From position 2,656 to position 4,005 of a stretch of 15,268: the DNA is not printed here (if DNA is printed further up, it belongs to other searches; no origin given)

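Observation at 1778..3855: SIR2-like + DUF262 two-gene operon: candidate NAD-depleting anti-phage system that I cannot match to a named system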

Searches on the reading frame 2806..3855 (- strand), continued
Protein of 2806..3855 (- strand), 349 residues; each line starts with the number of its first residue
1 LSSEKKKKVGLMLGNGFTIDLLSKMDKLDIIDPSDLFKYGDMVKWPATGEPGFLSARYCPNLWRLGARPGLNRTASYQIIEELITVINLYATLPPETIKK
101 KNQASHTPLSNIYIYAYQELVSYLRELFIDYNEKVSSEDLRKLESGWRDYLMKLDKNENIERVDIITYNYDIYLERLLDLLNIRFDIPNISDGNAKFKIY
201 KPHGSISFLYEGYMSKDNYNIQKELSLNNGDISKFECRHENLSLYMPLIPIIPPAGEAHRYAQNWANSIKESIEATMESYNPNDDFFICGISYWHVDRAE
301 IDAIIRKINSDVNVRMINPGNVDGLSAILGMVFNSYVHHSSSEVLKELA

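Call 104: search_protein_representatives(alignment_id=A1)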
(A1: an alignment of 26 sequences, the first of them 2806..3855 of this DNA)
Query: 26 sequences, 343 profile positions. Proteins with E-value up to 0.001 (for the whole library): 555; up to 1e-10: 300; up to 1e-30: 97. The best 150 are listed.
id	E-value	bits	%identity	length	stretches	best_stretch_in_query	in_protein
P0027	1.2e-146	504.6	-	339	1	4-340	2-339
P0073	7.8e-141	485.5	-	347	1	4-338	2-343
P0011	2.4e-136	470.8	-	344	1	1-340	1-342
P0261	2.9e-136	470.5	-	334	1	2-338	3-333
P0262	6.7e-134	462.7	-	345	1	1-339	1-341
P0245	5.4e-130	449.9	-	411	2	1-258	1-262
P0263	4.6e-128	443.5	-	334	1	1-338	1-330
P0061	5.3e-127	440.0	-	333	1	9-339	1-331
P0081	4.0e-125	433.9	-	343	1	2-341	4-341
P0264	1.9e-124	431.6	-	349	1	2-340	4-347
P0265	3.5e-124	430.8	-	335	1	1-340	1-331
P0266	9.9e-124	429.3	-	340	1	3-340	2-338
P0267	3.2e-122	424.3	-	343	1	4-336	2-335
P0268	3.7e-122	424.1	-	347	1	3-340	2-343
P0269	1.9e-119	415.2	-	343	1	2-341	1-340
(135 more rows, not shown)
